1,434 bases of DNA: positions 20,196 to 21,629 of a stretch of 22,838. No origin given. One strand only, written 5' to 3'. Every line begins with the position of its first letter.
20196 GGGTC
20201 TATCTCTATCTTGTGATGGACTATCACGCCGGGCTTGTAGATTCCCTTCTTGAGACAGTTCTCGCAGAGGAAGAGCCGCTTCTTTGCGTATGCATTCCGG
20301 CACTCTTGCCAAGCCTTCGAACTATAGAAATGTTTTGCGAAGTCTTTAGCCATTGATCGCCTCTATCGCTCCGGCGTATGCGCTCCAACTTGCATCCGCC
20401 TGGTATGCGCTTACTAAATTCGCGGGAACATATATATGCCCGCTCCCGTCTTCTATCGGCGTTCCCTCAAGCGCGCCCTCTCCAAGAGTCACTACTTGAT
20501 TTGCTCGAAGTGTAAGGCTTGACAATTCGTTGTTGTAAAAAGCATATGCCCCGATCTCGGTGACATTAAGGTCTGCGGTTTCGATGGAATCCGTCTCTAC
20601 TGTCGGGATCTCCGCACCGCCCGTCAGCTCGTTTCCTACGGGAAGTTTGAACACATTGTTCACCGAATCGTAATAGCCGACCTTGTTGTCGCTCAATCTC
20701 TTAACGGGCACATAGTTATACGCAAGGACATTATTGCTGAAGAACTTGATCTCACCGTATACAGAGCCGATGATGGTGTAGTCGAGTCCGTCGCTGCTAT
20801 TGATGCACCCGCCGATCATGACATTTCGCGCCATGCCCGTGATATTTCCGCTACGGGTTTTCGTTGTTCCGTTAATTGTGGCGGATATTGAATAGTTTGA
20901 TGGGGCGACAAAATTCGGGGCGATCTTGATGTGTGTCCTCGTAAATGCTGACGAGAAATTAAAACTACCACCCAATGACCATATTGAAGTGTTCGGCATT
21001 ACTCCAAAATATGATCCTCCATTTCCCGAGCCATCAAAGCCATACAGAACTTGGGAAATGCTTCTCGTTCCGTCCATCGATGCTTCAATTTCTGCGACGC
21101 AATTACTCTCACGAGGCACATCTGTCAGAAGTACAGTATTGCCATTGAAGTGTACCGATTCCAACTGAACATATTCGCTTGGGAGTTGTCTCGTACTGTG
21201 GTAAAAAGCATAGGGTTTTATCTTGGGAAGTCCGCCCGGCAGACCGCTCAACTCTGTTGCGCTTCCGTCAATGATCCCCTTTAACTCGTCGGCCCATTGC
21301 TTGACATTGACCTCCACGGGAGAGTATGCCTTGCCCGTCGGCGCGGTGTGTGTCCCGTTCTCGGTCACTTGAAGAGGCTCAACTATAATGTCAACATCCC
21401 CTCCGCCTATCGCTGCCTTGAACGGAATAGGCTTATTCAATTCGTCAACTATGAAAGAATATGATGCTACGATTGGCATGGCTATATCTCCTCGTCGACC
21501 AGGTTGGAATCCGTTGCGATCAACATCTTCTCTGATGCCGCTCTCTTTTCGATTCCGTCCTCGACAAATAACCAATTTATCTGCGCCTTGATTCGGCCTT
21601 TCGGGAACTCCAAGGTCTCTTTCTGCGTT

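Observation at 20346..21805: An LRR / unknown beta-domain gene pair occupies the slot where the small terminase normally sits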

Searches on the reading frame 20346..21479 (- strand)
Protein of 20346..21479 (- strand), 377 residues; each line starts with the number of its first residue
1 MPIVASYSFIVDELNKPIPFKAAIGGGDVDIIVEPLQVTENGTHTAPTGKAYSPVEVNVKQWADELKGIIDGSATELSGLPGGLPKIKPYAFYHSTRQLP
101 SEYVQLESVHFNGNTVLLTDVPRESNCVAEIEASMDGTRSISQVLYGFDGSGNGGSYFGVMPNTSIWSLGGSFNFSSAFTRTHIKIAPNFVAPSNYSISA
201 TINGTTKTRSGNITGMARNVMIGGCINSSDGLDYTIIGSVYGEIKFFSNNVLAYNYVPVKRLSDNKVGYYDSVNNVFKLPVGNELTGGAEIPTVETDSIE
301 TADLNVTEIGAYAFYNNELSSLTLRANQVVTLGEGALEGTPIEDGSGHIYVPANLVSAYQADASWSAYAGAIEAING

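Call 3: search_protein_families(library=pfam, proteins=[window:20346-21479:-], max_evalue=0.1)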
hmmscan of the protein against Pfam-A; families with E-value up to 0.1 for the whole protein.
window:20346-21479:- (377 aa): 1 family
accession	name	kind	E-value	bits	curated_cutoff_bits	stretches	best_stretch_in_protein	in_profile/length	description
PF13306.12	LRR_5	-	0.00012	22.4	27.7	1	305-338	44-76/127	BspA type Leucine rich repeat region (6 copies)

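Call 4: search_protein_families(library=phrogs, proteins=[window:20346-21479:-], max_evalue=0.1)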
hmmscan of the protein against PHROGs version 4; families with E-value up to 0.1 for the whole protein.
window:20346-21479:- (377 aa): 0 families

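Call 5: search_dna_similar(query=window:20346-21479:-, collection=phages, mode=protein, max_evalue=0.001, max_rows=30)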
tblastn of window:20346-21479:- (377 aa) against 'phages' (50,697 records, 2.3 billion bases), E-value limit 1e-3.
Records with a match: 1; places in all: 2; records where one place covers at least 80% of the query: 0.
Best place of each record, by identity: <60% 1.
By first word of the organism name: phage 1.
By host as written in the record: - 1.
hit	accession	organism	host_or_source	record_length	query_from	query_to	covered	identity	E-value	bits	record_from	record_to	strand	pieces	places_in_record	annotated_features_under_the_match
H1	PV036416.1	phage NatCom_3357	human feces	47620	299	375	20%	48.8%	1e-8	62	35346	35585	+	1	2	hypothetical protein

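Call 7: find_homologous_proteins(query=window:20346-21479:-)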
Query window:20346-21479:- (377 aa): 66 proteins with E <= 0.001 among 3023 candidates.
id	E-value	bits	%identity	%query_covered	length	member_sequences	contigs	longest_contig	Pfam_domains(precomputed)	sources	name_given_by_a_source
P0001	6.7e-230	781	93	100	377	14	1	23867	-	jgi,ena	-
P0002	2.1e-222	756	89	100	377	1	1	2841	-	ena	-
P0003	5.0e-172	590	77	90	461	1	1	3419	-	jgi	-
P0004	1.4e-166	572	76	88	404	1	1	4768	-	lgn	-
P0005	3.9e-165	567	75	90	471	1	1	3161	PF13306.13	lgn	-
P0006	2.2e-151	522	64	94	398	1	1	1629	-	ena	-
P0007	2.1e-147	509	64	100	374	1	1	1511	-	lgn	-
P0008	1.6e-146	506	68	89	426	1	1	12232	-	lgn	-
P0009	1.3e-138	480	60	92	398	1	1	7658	-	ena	-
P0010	7.1e-135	468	58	96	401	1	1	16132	-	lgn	-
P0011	1.5e-133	464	62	88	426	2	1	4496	-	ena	-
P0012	2.2e-132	460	64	90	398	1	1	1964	-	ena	-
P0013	3.5e-131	456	62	96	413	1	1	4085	PF13306.13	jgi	jgi:hypothetical protein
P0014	2.6e-130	453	61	90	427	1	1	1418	-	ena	-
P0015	6.7e-130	451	63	90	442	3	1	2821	-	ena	-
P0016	1.9e-129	450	60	93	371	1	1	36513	-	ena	-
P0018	1.3e-109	385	53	89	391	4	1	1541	PF13306.13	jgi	jgi:hypothetical protein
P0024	3.2e-56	209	41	90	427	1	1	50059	-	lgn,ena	-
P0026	9.1e-55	204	40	90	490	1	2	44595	-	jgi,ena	-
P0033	1.9e-36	144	26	93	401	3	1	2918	PF13306.13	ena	-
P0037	1.6e-33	134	29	85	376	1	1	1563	PF13306.13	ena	-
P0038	1.7e-32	131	67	7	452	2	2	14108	PF13306.13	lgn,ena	-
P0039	9.7e-32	129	25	90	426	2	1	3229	PF13306.13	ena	-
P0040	1.2e-24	105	32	77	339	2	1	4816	-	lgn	-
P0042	1.0e-13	69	49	21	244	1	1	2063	PF13306.13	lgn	-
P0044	1.3e-11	62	47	21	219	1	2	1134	PF13306.13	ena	-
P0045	8.5e-10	56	60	11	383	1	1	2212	PF13306.13,PF13855.13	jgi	jgi:hypothetical protein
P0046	5.2e-7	47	63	11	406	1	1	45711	PF13306.13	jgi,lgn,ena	-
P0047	2.6e-6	45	44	19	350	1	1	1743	PF13306.13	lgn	-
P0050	1.8e-5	42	42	23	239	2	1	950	PF13306.13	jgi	jgi:hypothetical protein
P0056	1.1e-4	39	46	15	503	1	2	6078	PF13306.13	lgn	-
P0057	1.2e-4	39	76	8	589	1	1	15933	PF13306.13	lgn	-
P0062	4.6e-4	37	70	8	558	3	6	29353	PF13306.13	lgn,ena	-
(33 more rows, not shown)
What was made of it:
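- Checked: There are about 40 full-length homologues of the 377-aa protein (call 7).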

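Call 8: get_annotated_region(hit=H1, flank=8000)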
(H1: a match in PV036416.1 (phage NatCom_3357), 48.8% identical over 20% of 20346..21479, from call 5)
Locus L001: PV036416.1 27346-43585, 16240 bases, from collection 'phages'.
description: Phage NatCom_3357, complete genome.
organism: phage NatCom_3357 (NCBI taxid 3403547)
taxonomy: Viruses; Duplodnaviria; Heunggongvirae; Uroviricota; Caudoviricetes; Ca. Heliusvirales
host: -; source: human feces; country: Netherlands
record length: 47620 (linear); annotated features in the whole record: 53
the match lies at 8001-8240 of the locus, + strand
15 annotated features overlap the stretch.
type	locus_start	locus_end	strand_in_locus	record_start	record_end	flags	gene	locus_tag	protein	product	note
CDS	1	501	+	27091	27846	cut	-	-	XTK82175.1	distal tail protein Dit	-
CDS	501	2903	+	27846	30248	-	-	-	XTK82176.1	hypothetical protein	-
CDS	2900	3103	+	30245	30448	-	-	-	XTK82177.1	hypothetical protein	-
CDS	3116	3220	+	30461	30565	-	-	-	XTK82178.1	hypothetical protein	-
CDS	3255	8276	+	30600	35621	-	-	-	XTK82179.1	hypothetical protein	-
CDS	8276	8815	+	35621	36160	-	-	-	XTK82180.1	hypothetical protein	-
CDS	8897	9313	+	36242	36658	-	-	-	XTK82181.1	holin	-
CDS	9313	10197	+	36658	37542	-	-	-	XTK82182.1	endolysin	-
CDS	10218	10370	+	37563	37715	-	-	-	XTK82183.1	hypothetical protein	-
CDS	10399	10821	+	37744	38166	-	-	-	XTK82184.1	hypothetical protein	-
CDS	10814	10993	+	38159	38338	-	-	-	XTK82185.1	hypothetical protein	-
CDS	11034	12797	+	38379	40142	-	-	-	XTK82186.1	hypothetical protein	-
CDS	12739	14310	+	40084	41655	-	-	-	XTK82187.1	hypothetical protein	-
CDS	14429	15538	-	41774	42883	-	-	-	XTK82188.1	hypothetical protein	-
CDS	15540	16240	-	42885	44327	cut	-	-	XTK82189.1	hypothetical protein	-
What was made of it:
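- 20346..20609 (-): 377-aa protein, residues 291-377 plus the stop codon: BspA-type LRR_5 units and C-terminal cap. It is 49% identical to the C-terminus of a 1673-aa tail-module protein of phage NatCom_3357 (calls 5, 8).
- C-terminal cap: it is shared with the C-terminal end of a 1673-aa protein in the tail module of phage NatCom_3357 (calls 5, 8).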

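Call 12: find_encoding_contigs(protein=P0016, flank=10000, max_places=2)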
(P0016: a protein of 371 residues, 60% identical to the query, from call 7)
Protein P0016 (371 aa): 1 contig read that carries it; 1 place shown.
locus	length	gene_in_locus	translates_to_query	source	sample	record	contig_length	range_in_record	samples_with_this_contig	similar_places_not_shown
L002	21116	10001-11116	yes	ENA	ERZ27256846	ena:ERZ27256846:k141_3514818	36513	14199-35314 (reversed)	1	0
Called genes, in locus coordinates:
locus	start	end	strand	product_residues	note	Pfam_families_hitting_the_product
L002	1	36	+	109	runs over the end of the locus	-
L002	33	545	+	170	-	PF04883:HK97-gp10_like (weak)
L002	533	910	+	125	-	-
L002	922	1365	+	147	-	PF08813:Phage_tail_3 (weak)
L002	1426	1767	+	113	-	-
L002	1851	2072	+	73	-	-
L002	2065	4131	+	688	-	-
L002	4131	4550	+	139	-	PF20458:DUF6711 (weak)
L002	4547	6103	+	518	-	-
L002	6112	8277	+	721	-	PF05895:DUF859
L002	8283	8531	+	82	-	-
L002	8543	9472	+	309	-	PF05257:CHAP (weak)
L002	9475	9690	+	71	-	-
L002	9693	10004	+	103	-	-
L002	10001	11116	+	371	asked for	-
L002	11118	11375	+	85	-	PF16079:Phage_holin_5_2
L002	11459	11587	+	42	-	-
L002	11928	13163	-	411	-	PF14659:Phage_int_SAM_3, PF22022:Phage_int_M (weak), PF00589:Phage_integrase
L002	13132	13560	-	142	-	PF13560:HTH_31, PF12844:HTH_19, PF01381:HTH_3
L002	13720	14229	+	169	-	-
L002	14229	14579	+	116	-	-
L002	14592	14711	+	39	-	-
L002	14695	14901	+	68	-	-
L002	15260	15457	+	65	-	-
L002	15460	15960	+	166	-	PF10263:SprT-like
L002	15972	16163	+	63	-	-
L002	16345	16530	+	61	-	-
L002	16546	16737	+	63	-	-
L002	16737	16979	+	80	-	-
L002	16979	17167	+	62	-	-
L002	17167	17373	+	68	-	-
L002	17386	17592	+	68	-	-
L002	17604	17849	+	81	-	-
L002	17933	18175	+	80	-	-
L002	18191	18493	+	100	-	-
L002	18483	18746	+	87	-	-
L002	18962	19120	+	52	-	-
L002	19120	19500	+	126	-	PF26096:DUF8033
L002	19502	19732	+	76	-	PF01381:HTH_3, PF13443:HTH_26 (weak)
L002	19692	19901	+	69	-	PF12728:HTH_17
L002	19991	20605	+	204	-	PF06378:SSAP_Sak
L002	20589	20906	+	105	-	-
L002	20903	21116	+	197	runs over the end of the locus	-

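Call 13: find_encoding_contigs(protein=P0024, flank=10000, max_places=2)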
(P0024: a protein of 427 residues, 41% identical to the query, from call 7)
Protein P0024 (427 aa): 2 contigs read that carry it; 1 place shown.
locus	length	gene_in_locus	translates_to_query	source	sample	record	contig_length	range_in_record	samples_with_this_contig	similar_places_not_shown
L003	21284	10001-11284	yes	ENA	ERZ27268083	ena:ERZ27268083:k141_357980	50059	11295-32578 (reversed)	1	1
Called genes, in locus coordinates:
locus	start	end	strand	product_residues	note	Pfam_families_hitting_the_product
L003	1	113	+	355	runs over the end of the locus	PF03864:Phage_cap_E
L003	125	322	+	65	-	-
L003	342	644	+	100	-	PF05135:Phage_connect_1 (weak)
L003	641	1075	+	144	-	-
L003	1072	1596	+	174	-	-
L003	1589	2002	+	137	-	-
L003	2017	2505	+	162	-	-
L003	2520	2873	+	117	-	PF16478:DUF5055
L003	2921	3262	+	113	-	-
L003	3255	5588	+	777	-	-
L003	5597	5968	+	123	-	-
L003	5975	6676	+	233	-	-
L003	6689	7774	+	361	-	-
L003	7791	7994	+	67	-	-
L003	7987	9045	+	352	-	-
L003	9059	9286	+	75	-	-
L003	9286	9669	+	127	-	-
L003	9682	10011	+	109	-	-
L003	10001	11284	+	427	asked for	-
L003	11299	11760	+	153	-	-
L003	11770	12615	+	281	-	PF01183:Glyco_hydro_25, PF01471:PG_binding_1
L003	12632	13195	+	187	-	-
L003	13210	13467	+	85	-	PF16079:Phage_holin_5_2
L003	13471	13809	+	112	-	-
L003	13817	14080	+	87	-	-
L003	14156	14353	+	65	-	PF04545:Sigma70_r4 (weak)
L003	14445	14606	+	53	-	-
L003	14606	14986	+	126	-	-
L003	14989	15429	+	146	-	-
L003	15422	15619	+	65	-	-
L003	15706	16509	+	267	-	-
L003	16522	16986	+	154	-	-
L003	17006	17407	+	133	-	-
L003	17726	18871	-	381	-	PF00589:Phage_integrase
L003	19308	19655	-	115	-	-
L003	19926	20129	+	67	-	PF13560:HTH_31, PF01381:HTH_3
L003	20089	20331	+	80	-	-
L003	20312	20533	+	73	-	-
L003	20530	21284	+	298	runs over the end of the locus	PF24703:DUF7666, PF01391:Collagen (faint)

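Call 14: find_encoding_contigs(protein=P0026, flank=10000, max_places=2)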
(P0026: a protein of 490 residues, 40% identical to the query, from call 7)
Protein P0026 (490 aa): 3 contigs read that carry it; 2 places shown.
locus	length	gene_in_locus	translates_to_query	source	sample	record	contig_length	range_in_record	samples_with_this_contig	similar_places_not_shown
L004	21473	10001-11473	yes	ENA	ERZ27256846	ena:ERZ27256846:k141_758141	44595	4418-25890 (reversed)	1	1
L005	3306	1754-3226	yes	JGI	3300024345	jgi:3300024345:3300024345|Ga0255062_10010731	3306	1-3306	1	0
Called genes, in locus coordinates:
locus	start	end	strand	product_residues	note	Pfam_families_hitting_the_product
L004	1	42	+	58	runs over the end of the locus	-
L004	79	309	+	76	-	-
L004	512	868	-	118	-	-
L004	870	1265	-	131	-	-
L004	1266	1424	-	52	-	-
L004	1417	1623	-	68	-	-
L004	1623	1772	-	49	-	-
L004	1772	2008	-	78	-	-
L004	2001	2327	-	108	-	-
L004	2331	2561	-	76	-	-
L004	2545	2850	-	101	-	-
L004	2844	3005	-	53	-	-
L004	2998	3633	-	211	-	PF09414:RNA_ligase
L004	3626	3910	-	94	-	-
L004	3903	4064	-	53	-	-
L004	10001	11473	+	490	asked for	-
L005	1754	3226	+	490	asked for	-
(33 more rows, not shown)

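Call 20: predict_structure(alignment_id=A1)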
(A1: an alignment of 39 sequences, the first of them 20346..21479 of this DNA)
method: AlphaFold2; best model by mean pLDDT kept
length: 377 residues; sequences in the alignment: 39
mean_pLDDT: 79.1   pTM: 0.59
mean pLDDT of the five models: 79.1, 78.0, 77.6, 77.5, 77.0
residues with pLDDT >= 90: 162; 70-90: 104; 50-70: 76; < 50: 35
segments of 3 or more residues with pLDDT < 50: 1-31
pLDDT, mean of each block of 10 residues (from residue 1): 34 40 40 53 60 56 56 61 64 62 93 94 93 85 86 74 85 88 94 89 93 80 90 93 91 92 96 92 94 66 87 81 92 85 92 96 92 85
secondary structure, 60 per line:
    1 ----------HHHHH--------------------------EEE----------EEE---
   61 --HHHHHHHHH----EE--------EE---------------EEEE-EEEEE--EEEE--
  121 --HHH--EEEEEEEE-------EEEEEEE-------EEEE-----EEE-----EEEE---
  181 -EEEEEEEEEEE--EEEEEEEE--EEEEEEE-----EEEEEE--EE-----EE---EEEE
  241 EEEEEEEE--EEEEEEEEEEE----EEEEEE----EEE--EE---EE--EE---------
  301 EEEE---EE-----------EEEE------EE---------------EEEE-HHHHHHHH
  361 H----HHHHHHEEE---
elements in order: H11-15 E42-44 E55-57 H63-71 E103-106 E108-112 E115-118 E128-135 E143-149 E157-160 E166-168 E174-177 E182-192 E195-202 E205-211 E217-222 E237-248 E251-261 E266-271 E276-278 E301-304 E321-324 E348-351 H353-361 H366-371 E372-374
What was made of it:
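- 21303..21479 (-): 377-aa protein, residues 1-59: lineage-specific N-terminal anchor plus one 'VTENGTY...VNV' shaft repeat. Low pLDDT (call 20).
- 20610..21182 (-): 377-aa protein, residues 100-290: LamG/ConA-like lectin jelly-roll, the variable putative receptor-binding domain. pLDDT is mostly above 85 (call 20).
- On BspA-type LRR (Pfam LRR_5, PF13306): The array is interrupted by the 190-aa jelly-roll (call 20).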

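Call 23: fold_search(model_id=the predicted structure, library=pdb)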
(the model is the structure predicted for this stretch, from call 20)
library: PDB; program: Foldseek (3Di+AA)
matches with E <= 10: 639; with E <= 0.001: 6
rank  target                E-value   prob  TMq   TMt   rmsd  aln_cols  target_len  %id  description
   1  2ifr_A                5.3e-05  1.00  0.22  0.34  11.0       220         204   11  Crystal structure of Scytalido-glutamic peptidase with a peptide based transition state analog (released 2006-10-03)
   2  3pve_B                1.2e-04  1.00  0.25  0.47   7.7       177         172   11  Crystal structure of the G2 domain of Agrin from Mus Musculus (released 2011-01-19)
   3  8a7d_C                1.8e-04  1.00  0.29  0.13   8.9       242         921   12  Partial dimer complex of PAPP-A and its inhibitor STC2 (released 2022-11-02)
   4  2ifw_A                2.6e-04  0.99  0.22  0.34  11.2       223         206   11  Crystal structure of scytalido-glutamic peptidase with a transition state analog inhibitor (released 2006-10-03)
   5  1q56_MODEL_1_A        5.1e-04  1.00  0.26  0.43   8.4       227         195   13  NMR structure of the B0 isoform of the agrin G3 domain in its Ca2+ bound state (released 2004-04-13)
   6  1s2b                  6.1e-04  0.99  0.23  0.37  10.6       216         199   11  Structure of SCP-B the first member of the Eqolisin family of Peptidases to have its structure determined (released 2004-04-27)
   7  3pve_A                1.0e-03  1.00  0.24  0.45   6.7       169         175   11  Crystal structure of the G2 domain of Agrin from Mus Musculus (released 2011-01-19)
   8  1qu0_A                1.4e-03  1.00  0.24  0.44   7.1       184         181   13  CRYSTAL STRUCTURE OF THE FIFTH LAMININ G-LIKE MODULE OF THE MOUSE LAMININ ALPHA2 CHAIN (released 1999-12-03)
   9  9k6n_A                1.5e-03  1.00  0.26  0.44   6.2       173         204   13  Pentraxin Domain of PTX3 Tetramer (released 2025-10-22)
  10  1qu0_C                1.7e-03  1.00  0.25  0.44   6.5       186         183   13  CRYSTAL STRUCTURE OF THE FIFTH LAMININ G-LIKE MODULE OF THE MOUSE LAMININ ALPHA2 CHAIN (released 1999-12-03)
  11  5xau_D                2.6e-03  0.98  0.23  0.16   8.0       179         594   11  Crystal structure of integrin binding fragment of laminin-511 (released 2017-09-20)
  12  2jd4_A                3.3e-03  0.94  0.22  0.22   9.7       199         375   13  Mouse laminin alpha1 chain, domains LG4-5 (released 2007-02-27)
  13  5xau_A                3.9e-03  1.00  0.29  0.20   7.1       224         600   12  Crystal structure of integrin binding fragment of laminin-511 (released 2017-09-20)
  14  5w6p_A                3.9e-03  0.92  0.22  0.14   8.8       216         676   11  Crystal structure of Bacteriophage CBA120 tailspike protein 2 enzymatically active domain (TSP2dN, orf211) (released 2018-10-24)
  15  3asi                  7.8e-03  0.98  0.25  0.24   7.5       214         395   14  Alpha-Neurexin-1 ectodomain fragment; LNS5-EGF3-LNS6 (released 2011-04-13)
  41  4fd0                  5.1e-02  1.00  0.17  0.17   3.7        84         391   21  Crystal structure of a putative cell surface protein (BACCAC_03700) from Bacteroides caccae ATCC 43185 at 2.07 A resolut (released 2012-07-25)
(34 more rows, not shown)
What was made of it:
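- On LamG / ConA-like lectin superfamily: PDB hits are agrin G2/G3, laminin LG5, PTX3 and CBM40, with probability 0.95-1.0 (call 23).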

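Call 24: find_encoding_contigs(protein=P0001, flank=10000, max_places=3)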
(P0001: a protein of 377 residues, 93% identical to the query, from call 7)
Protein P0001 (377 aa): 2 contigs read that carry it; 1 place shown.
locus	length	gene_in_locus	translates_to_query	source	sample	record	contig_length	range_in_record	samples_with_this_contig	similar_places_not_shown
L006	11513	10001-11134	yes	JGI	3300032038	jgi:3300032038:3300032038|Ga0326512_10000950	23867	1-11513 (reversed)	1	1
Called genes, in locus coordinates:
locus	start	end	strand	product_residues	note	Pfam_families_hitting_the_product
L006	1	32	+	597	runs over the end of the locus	-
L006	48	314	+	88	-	PF16938:Phage_holin_Dp1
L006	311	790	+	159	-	PF08291:Peptidase_M15_3 (weak)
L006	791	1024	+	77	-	-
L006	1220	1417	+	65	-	-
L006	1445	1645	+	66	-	-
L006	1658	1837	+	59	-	-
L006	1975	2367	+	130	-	-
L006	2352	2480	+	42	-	-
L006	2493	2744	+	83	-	PF14090:HTH_39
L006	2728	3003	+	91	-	-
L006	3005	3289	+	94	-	-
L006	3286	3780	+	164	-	PF05565:Sipho_Gp157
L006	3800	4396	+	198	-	PF04404:ERF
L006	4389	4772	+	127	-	-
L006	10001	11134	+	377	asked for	-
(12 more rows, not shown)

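Call 25: find_encoding_contigs(protein=P0010, flank=10000, max_places=2)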
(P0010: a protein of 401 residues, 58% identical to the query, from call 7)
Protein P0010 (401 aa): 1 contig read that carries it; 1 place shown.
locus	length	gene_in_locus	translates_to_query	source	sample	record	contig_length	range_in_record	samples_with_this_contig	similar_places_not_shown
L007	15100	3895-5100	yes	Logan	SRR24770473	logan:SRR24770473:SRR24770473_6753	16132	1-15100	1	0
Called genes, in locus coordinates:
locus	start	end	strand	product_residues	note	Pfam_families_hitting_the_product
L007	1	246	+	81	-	?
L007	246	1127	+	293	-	PF16774:Dit_N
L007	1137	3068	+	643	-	-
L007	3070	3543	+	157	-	PF01510:Amidase_2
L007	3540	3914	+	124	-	-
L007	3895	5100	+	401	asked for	-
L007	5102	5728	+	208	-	PF20747:Caudo_bapla_N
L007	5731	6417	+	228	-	-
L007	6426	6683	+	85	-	-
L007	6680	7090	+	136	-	-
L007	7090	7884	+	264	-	-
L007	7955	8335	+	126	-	-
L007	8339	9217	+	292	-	-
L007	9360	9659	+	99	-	-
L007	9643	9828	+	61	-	-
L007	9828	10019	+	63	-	-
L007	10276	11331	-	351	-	PF00589:Phage_integrase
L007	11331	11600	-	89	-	PF01381:HTH_3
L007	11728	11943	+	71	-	PF13560:HTH_31 (weak)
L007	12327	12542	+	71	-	PF14090:HTH_39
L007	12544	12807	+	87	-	-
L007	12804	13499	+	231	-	-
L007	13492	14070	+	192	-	-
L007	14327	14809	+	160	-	-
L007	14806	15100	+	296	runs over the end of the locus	PF01507:PAPS_reduct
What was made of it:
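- Synteny of homologues: the small-plus-large pair sits in tail modules just before holin or lysin in L002 and L003, and between Tal and baseplate genes in L007 (calls 12, 13, 25).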
